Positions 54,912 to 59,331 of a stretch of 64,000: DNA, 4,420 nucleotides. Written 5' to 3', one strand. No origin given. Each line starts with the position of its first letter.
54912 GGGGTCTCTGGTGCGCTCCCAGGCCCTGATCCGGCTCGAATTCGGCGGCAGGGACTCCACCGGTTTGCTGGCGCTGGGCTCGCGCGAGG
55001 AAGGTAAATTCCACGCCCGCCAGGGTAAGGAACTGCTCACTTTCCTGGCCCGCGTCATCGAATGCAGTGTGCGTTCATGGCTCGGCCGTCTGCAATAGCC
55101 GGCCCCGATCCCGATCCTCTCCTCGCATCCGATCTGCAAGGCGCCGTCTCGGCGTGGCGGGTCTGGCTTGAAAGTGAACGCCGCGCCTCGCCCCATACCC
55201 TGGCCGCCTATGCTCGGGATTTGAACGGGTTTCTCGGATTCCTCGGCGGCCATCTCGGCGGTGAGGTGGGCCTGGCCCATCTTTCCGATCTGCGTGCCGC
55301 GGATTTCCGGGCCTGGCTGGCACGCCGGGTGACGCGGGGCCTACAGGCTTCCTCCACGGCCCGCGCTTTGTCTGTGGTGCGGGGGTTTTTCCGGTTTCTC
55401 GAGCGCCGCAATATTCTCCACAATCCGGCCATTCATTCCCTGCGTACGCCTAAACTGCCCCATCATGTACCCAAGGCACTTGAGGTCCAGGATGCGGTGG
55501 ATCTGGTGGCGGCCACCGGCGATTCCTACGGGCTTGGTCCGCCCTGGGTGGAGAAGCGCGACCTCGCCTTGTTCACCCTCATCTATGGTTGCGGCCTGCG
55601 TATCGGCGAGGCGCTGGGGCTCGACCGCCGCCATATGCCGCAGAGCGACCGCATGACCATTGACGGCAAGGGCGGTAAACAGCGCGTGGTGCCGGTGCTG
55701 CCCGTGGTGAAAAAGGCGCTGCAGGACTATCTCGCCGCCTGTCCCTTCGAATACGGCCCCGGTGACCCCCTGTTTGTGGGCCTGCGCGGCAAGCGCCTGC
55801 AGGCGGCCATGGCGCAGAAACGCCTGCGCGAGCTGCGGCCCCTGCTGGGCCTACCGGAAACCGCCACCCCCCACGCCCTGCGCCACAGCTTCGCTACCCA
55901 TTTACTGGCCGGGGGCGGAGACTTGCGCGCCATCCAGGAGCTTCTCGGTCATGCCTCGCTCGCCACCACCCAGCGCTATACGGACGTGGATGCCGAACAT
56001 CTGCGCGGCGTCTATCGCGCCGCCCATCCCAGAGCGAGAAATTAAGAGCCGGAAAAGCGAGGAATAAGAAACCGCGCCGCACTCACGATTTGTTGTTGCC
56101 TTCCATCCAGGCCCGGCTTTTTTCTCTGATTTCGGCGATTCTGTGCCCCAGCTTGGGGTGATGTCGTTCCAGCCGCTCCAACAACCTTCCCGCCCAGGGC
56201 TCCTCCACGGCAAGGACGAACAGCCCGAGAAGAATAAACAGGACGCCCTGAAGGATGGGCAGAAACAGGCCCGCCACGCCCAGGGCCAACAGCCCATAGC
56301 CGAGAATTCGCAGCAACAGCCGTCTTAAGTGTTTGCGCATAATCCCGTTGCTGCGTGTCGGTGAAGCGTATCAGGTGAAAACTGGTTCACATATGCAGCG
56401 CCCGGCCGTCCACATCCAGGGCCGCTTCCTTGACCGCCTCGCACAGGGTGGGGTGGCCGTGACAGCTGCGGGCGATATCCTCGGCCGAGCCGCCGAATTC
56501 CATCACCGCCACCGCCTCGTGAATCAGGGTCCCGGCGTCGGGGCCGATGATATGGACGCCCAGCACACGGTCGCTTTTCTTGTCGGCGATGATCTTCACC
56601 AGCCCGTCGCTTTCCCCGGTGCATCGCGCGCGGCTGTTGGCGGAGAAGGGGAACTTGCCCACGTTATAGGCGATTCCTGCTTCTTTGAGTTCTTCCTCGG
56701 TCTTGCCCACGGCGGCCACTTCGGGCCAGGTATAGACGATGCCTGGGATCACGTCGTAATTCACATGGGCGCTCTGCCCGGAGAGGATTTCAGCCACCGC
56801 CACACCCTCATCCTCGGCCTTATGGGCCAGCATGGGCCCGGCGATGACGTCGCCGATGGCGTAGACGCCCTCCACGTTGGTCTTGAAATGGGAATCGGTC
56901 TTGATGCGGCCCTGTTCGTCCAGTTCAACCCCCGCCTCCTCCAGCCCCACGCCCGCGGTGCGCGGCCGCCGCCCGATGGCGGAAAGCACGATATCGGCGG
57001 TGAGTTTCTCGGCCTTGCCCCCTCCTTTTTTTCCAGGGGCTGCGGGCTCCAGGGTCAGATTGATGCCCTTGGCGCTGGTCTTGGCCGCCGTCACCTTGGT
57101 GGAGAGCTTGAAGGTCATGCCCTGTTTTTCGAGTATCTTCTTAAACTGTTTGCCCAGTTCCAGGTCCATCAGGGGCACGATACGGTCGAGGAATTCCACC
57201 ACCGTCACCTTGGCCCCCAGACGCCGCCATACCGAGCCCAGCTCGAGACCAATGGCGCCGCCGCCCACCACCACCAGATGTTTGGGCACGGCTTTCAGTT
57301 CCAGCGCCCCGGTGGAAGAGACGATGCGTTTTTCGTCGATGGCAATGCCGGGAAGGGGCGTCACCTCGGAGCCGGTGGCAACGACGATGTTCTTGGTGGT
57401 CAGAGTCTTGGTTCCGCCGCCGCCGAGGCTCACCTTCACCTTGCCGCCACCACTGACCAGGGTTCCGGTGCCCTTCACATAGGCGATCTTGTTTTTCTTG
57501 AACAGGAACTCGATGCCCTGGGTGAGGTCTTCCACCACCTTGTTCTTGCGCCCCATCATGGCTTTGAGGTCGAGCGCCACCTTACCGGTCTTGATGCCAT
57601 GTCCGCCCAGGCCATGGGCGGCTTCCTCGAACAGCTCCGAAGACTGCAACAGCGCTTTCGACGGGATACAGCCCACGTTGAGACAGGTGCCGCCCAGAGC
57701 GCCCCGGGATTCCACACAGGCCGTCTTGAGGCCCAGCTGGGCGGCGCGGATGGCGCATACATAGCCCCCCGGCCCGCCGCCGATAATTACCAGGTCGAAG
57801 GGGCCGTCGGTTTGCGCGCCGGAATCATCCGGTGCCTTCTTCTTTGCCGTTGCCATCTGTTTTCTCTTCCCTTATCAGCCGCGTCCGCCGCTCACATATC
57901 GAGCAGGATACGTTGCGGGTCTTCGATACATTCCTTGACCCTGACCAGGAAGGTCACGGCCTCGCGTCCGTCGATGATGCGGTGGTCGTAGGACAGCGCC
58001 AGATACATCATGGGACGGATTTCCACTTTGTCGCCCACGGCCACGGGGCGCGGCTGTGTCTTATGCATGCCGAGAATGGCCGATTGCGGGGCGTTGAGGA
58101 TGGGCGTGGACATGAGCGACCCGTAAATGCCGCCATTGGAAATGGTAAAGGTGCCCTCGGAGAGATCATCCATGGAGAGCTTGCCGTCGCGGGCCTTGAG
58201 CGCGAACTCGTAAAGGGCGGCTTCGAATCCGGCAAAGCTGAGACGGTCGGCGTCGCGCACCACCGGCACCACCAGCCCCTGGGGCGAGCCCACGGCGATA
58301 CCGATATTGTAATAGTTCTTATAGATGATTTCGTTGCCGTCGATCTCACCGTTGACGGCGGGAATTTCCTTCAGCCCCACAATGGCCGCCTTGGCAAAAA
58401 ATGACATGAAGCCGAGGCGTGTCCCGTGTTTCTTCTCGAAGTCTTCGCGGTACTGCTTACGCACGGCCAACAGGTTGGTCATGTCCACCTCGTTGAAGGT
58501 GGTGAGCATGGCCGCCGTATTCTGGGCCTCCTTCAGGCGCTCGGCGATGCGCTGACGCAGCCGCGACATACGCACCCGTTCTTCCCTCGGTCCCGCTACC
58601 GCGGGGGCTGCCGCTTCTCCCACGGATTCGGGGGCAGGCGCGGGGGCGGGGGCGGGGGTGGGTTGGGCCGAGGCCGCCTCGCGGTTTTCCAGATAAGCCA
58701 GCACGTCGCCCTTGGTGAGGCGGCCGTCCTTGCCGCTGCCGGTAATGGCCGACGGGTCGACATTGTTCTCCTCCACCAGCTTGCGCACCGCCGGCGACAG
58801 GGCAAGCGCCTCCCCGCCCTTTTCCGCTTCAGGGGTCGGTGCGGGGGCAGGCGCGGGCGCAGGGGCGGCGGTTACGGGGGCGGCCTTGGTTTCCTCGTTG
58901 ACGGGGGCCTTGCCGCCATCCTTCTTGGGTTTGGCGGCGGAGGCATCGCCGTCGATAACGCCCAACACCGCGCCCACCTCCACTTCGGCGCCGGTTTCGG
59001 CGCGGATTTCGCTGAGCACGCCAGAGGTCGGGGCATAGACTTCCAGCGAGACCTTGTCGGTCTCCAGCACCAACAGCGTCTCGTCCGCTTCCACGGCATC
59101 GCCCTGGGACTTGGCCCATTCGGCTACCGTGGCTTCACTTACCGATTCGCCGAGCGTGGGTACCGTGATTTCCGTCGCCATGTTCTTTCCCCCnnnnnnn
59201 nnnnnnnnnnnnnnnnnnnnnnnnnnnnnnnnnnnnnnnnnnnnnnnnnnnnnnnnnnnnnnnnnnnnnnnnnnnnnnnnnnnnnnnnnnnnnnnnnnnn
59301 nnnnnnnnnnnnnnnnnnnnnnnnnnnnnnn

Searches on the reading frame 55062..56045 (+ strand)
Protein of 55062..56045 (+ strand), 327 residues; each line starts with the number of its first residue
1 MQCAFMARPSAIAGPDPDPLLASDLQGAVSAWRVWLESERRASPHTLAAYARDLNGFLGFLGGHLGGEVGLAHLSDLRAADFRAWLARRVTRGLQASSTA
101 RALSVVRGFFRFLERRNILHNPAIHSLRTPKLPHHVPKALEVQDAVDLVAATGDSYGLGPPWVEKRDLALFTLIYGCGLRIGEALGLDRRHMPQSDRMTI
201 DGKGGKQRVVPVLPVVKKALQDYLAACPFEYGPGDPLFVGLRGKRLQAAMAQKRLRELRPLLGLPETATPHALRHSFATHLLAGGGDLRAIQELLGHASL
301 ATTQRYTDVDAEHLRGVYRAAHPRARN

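Call 68: search_protein_families(library=pfam, proteins=[window:55062-56045:+], max_evalue=0.00001)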
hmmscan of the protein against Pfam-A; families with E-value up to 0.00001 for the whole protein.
window:55062-56045:+ (327 aa): 2 families
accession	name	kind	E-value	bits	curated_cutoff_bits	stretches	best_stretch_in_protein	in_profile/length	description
PF00589.27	Phage_integrase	-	4.9e-34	118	27.1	1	164-313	21-172/172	Phage integrase family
PF02899.23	Phage_int_SAM_1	-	3e-17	63.1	22.3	1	35-117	7-83/83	Phage integrase, N-terminal SAM-like domain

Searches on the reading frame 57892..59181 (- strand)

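Call 68: search_protein_families(library=pfam, proteins=[window:57892-59181:-], max_evalue=0.00001)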
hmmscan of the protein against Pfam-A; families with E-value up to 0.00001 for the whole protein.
window:57892-59181:- (429 aa): 3 families
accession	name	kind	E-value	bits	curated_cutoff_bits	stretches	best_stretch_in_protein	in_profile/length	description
PF00198.28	2-oxoacid_dh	-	6.8e-82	274.8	23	1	199-427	3-232/232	2-oxoacid dehydrogenases acyltransferase (catalytic domain)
PF00364.28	Biotin_lipoyl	-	1.4e-19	70.1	22.1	1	4-76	2-73/73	Biotin-requiring enzyme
PF02817.22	E3_binding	-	6.3e-14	52.3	23.7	1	128-161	3-36/36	e3 binding domain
